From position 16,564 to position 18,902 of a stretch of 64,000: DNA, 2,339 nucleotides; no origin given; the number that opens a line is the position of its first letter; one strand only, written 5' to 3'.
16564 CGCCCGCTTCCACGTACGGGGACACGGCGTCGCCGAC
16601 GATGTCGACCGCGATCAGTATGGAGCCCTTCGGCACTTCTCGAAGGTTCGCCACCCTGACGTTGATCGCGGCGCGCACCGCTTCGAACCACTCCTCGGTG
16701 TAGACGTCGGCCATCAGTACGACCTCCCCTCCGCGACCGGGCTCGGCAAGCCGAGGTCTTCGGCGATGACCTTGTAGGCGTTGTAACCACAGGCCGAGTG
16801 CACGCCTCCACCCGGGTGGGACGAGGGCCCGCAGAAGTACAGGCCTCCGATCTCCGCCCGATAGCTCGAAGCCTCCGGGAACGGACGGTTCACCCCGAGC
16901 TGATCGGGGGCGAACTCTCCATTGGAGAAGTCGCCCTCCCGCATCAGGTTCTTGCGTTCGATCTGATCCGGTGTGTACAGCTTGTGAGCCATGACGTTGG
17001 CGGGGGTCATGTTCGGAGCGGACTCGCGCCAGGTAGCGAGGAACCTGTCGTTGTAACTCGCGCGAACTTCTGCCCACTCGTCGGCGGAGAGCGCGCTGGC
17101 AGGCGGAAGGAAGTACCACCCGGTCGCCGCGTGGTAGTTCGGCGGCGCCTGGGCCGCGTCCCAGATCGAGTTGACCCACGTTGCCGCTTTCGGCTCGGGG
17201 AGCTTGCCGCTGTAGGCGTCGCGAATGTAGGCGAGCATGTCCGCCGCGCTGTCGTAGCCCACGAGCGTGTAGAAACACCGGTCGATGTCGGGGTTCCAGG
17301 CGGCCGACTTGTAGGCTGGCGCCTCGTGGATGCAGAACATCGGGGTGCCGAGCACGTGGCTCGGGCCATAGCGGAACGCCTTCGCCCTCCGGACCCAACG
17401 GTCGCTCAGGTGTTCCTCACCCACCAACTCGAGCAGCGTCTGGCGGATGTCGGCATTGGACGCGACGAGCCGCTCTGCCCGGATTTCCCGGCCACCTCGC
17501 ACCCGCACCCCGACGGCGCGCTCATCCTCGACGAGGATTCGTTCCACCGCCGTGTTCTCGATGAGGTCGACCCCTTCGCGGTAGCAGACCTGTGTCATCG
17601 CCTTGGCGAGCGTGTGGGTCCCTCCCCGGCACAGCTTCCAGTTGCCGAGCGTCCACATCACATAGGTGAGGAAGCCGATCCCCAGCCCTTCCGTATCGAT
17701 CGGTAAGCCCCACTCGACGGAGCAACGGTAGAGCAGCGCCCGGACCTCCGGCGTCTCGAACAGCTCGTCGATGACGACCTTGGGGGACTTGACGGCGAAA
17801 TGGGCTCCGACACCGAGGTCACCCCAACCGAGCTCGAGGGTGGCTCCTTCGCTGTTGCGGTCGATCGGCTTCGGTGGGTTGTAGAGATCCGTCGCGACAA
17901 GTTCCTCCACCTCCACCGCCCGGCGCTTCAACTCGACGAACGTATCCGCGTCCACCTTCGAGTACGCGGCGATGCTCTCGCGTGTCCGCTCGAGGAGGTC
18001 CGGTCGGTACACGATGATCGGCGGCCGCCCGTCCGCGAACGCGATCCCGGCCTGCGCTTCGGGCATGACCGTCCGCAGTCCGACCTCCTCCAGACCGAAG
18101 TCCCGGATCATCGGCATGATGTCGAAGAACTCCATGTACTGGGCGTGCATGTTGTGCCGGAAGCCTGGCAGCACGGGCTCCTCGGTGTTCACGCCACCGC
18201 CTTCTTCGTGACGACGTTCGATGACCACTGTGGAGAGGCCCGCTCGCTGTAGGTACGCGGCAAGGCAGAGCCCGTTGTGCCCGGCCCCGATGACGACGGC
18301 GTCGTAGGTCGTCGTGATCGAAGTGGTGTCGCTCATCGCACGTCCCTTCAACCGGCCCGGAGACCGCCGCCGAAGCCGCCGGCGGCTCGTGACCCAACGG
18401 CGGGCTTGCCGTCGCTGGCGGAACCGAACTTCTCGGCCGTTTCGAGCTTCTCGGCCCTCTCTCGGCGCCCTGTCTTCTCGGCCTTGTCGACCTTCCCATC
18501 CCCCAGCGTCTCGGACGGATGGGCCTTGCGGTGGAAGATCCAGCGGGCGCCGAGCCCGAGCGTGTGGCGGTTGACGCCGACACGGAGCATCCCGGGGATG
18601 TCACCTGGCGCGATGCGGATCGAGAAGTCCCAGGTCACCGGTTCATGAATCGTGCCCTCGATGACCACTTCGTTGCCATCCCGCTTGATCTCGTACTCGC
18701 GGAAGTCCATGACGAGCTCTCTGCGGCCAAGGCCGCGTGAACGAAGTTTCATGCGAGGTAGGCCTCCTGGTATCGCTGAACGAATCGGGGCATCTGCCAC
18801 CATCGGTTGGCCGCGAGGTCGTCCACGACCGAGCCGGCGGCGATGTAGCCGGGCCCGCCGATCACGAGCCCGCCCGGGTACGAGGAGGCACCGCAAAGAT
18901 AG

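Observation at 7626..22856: Rrf2-headed ~15-kb co-directional gene train of flavoproteins, SCP2 proteins and an orphan Mo subunit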

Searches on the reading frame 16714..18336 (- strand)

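Call 4: search_protein_families(library=pfam, proteins=[window:16714-18336:-], max_evalue=0.01)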
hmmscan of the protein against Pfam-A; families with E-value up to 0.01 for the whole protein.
window:16714-18336:- (540 aa): 13 families
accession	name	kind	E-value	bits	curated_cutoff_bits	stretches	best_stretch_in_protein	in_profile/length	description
PF01266.30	DAO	-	1.6e-11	44.7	27.9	2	12-47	1-36/353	FAD dependent oxidoreductase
PF01593.30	Amino_oxidase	-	1.4e-10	41.5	19.8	1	22-325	3-283/443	Flavin containing amine oxidoreductase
PF13450.12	NAD_binding_8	-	2.8e-10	40.8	21.9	1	15-72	1-56/68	NAD(P)-binding Rossmann-like domain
PF00890.30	FAD_binding_2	-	2.5e-08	34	20.4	1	12-47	1-36/414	FAD binding domain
PF01946.23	Thi4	-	2e-07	30.9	26.2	1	10-49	17-57/235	Thi4 family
PF01494.25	FAD_binding_3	-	2.1e-06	27.6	22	1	11-44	2-35/349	FAD binding domain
PF07992.20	Pyr_redox_2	-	3.8e-06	27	26.1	1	11-56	1-42/291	Pyridine nucleotide-disulphide oxidoreductase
PF12831.13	FAD_oxidored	-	5.9e-06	26.3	27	1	12-58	1-46/416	FAD dependent oxidoreductase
PF00070.33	Pyr_redox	-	4.1e-05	24.4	22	0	13-43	2-32/82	Pyridine nucleotide-disulphide oxidoreductase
PF03486.20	HI0933_like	-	0.00018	21.5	50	0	12-45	2-35/244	HI0933-like protein Rossmann domain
PF05834.18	Lycopene_cycl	-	0.00046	19.8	23.4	0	12-40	1-31/380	Lycopene cyclase protein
PF01134.28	GIDA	-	0.0046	16.5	22.1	0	12-42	1-31/391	Glucose inhibited division protein A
PF00732.25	GMC_oxred_N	-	0.0058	16.9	23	1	245-288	132-176/218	GMC oxidoreductase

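Call 7: search_protein_families(library=ncbifam, proteins=[window:16714-18336:-], max_evalue=0.01)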
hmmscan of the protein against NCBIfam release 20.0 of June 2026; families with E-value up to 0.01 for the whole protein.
window:16714-18336:- (540 aa): 71 families (the best 25 are shown)
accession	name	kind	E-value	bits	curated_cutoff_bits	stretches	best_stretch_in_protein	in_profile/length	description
NF045689.1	BCarotKetCrtO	equivalog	7.2e-54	183.3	1000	1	10-525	3-536/563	beta-carotene ketolase CrtO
TIGR02734.1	crtI_fam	subfamily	3.6e-23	82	238.1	2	236-514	213-476/504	phytoene desaturase family protein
NF045637.1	carotdesatCrtDProt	equivalog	4e-17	61.9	580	2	231-308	213-288/485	1-hydroxycarotenoid 3,4-desaturase CrtD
NF058655.1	CrtID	equivalog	2.3e-15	56.4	640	2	189-314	169-294/478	bifunctional phytoene desaturase/3,4-desaturase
TIGR02730.1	carot_isom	equivalog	2.4e-12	46.4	586.9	1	232-327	220-314/493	carotenoid isomerase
NF042421.1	hydcarot_desat_CrtD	equivalog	2.1e-09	36.4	500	0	12-53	3-44/487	1-hydroxycarotenoid 3,4-desaturase CrtD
NF009478.0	PRK12844.1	equivalog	2.3e-09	36.1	789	1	6-49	4-47/559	3-ketosteroid-delta-1-dehydrogenase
NF006130.0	PRK08274.1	equivalog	9.2e-09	34.6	369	2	9-52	4-47/467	FAD-dependent tricarballylate dehydrogenase TcuA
TIGR02733.1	desat_CrtD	equivalog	8.1e-08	31.4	549.7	1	13-51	4-42/492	C-3',4' desaturase CrtD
NF005560.0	PRK07233.1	equivalog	1.1e-07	31.1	252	1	14-48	4-38/435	hypothetical protein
NF006593.0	PRK09126.1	equivalog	3.2e-07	29.5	420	1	9-43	3-37/393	5-demethoxyubiquinol-8 5-hydroxylase UbiM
TIGR00292.1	TIGR00292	equivalog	1.5e-06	27.7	148.3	1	10-49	21-60/254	sulfide-dependent adenosine diphosphate thiazole synthase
NF004992.0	PRK06370.1-4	equivalog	2.8e-06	26.1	629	1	8-51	2-45/459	FAD-containing oxidoreductase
NF053676.1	4oxCHCAChcC1Cy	equivalog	3e-06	25.9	1000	0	241-291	187-237/528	4-oxocyclohexanecarboxylate 2-dehydrogenase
NF040477.1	chlor_oxi_RclA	equivalog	5.3e-06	25.3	740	1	9-49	2-42/441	reactive chlorine resistance oxidoreductase RclA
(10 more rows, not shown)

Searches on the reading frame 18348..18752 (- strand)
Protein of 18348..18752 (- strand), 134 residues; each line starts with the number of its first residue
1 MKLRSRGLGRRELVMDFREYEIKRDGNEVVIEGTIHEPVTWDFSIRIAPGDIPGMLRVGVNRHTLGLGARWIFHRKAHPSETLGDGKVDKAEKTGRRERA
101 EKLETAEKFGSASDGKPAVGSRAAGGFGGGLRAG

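Call 4: search_protein_families(library=pfam, proteins=[window:18348-18752:-], max_evalue=0.01)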
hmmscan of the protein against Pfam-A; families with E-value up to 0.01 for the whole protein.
window:18348-18752:- (134 aa): 0 families

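Call 7: search_protein_families(library=ncbifam, proteins=[window:18348-18752:-], max_evalue=0.01)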
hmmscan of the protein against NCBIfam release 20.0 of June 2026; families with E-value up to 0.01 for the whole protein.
window:18348-18752:- (134 aa): 0 families

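Call 48: search_protein_families(library=pfam, proteins=[window:18348-18752:-], max_evalue=10)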
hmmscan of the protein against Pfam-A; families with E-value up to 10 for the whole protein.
window:18348-18752:- (134 aa): 0 families

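Call 79: find_homologous_proteins(query=window:18348-18752:-, max_evalue=0.001)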
Query window:18348-18752:- (134 aa): 197 proteins with E <= 0.001 among 271 candidates; the best 120 are listed.
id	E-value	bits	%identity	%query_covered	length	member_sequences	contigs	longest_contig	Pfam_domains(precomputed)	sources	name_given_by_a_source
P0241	1.3e-81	289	99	100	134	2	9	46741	-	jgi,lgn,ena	jgi:hypothetical protein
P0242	9.5e-52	193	69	100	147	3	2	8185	-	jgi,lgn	jgi:hypothetical protein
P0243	2.3e-45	172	80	75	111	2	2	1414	-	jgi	-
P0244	1.1e-44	170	64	100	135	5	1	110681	-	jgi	-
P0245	2.0e-44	169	87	65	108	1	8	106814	-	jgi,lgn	-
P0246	6.4e-41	158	85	61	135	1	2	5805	-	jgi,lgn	jgi:hypothetical protein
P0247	4.2e-37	145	83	60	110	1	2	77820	-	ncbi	ncbi:MAG: hypothetical protein ACYDGN_09660 [Acidimicrobiales bacterium]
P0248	5.2e-33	132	57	90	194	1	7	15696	-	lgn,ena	-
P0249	5.3e-33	132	74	60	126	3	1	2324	-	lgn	-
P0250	1.1e-31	128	54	88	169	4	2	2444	-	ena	-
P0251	3.0e-31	126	75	57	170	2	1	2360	-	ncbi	-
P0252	4.1e-31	126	67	65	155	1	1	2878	-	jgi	jgi:hypothetical protein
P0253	4.3e-31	126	74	57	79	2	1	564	-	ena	-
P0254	4.6e-31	126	74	57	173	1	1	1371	-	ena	-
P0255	9.8e-31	125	73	56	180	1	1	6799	-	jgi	jgi:hypothetical protein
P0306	2.1e-24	104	50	93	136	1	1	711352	-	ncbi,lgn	ncbi:MAG: hypothetical protein U0807_05465 [Candidatus Binatia bacterium]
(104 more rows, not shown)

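Call 83: find_encoding_contigs(protein=P0306, flank=8000, max_places=1)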
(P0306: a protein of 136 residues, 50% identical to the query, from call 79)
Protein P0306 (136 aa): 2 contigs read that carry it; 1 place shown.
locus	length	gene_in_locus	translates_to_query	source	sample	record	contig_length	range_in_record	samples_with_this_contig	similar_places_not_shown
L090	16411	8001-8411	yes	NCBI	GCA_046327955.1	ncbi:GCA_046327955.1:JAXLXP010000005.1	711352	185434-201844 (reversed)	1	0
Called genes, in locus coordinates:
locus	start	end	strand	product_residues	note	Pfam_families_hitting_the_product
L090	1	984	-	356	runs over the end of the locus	PF00296:Bac_luciferase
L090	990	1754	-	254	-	PF23441:SDR, PF00106:adh_short, PF08659:KR, PF13561:adh_short_C2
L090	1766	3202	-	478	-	PF03007:WS_DGAT_cat, PF06974:WS_DGAT_C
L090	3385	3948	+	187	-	-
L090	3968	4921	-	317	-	PF00291:PALP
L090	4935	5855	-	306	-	PF25087:GMPPB_C (faint), PF00132:Hexapep (weak)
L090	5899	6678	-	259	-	PF00106:adh_short, PF08659:KR, PF23441:SDR (weak), PF01370:Epimerase (weak), PF13561:adh_short_C2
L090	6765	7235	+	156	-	PF04075:F420H2_quin_red, PF01243:PNPOx_N (weak)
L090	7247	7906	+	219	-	PF01841:Transglut_core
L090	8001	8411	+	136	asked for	-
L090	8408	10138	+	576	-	PF00890:FAD_binding_2 (faint), PF01266:DAO, PF01593:Amino_oxidase, PF01946:Thi4 (faint), PF13450:NAD_binding_8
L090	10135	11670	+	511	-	PF00890:FAD_binding_2 (faint), PF01266:DAO (weak), PF01494:FAD_binding_3 (faint), PF03486:HI0933_like (weak), PF12831:FAD_oxidored (weak), PF13450:NAD_binding_8, PF01593:Amino_oxidase, PF01266:DAO (weak), +3 more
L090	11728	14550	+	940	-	PF00384:Molybdopterin, PF01568:Molydop_binding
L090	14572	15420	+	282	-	PF03328:HpcH_HpaI, PF15617:C-C_Bond_Lyase (weak)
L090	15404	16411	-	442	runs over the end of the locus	PF00285:Citrate_synt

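Call 86: predict_structure(alignment_id=A6)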
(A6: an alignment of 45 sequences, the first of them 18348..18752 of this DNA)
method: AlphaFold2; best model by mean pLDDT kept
length: 134 residues; sequences in the alignment: 45
mean_pLDDT: 65.1   pTM: 0.39
mean pLDDT of the five models: 65.1, 64.1, 62.8, 60.1, 57.5
residues with pLDDT >= 90: 20; 70-90: 36; 50-70: 29; < 50: 49
segments of 3 or more residues with pLDDT < 50: 6-8, 80-117, 123-126
pLDDT, mean of each block of 10 residues (from residue 1): 54 68 94 85 91 85 86 67 42 42 41 48 49 55
secondary structure, 60 per line:
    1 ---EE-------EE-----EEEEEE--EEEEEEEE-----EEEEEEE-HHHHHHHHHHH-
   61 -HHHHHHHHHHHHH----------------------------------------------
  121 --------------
elements in order: E20-25 E28-35 E41-47 H49-59 H62-74

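Call 88: fold_search(model_id=the predicted structure, library=pdb)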
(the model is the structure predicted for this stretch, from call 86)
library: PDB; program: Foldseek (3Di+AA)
matches with E <= 10: 472; with E <= 0.001: 0
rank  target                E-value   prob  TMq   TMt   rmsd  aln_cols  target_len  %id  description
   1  3nm7_A                3.3e-01  0.51  0.24  0.33   7.1        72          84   12  Crystal Structure of Borrelia burgdorferi Pur-alpha (released 2010-10-06)
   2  9cq3_H                3.6e-01  0.25  0.23  0.21  25.4        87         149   20  The gap-filling complex with Pol mu engaged in the NHEJ pathway (released 2025-04-23)
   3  3nm7_B                4.3e-01  0.41  0.21  0.32   5.7        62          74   14  Crystal Structure of Borrelia burgdorferi Pur-alpha (released 2010-10-06)
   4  4wpy                  4.3e-01  0.30  0.19  0.27  12.9        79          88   15  Racemic crystal structure of Rv1738 from Mycobacterium tuberculosis (Form-II) (released 2015-03-18)
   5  2y22_C                4.8e-01  0.85  0.22  0.36   3.6        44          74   18  Human AlphaB-crystallin Domain (residues 67-157) (released 2011-03-02)
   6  8bh3_D                5.1e-01  0.23  0.24  0.22  28.9        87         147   20  DNA-PK Ku80 mediated dimer bound to PAXX (released 2023-06-07)
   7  3wtf_A                5.8e-01  0.30  0.24  0.25   4.7        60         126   20  Structure of PAXX (released 2015-01-21)
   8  2wj7_E                6.2e-01  0.80  0.22  0.36   4.0        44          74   18  human alphaB crystallin (released 2009-08-11)
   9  2y22_E                6.2e-01  0.77  0.22  0.35   3.5        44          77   18  Human AlphaB-crystallin Domain (residues 67-157) (released 2011-03-02)
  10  3thr_C                6.2e-01  0.30  0.17  0.09   5.0        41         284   15  Crystal structure of rat native liver Glycine N-methyltransferase complexed with 5-methyltetrahydrofolate monoglutamat (released 2011-11-16)
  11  2y22_D                7.0e-01  0.77  0.22  0.34   3.5        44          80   18  Human AlphaB-crystallin Domain (residues 67-157) (released 2011-03-02)
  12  2y22_F                7.0e-01  0.75  0.22  0.36   3.5        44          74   18  Human AlphaB-crystallin Domain (residues 67-157) (released 2011-03-02)
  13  4pso_A                7.0e-01  0.28  0.16  0.11   7.5        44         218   18  Crystal structure of apeThermo-DBP-RP2 bound to ssDNA dT10 (released 2014-04-30)
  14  2wj7_D                7.4e-01  0.75  0.22  0.37   4.0        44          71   18  human alphaB crystallin (released 2009-08-11)
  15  2wj7_A                7.9e-01  0.75  0.22  0.32   3.5        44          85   18  human alphaB crystallin (released 2009-08-11)
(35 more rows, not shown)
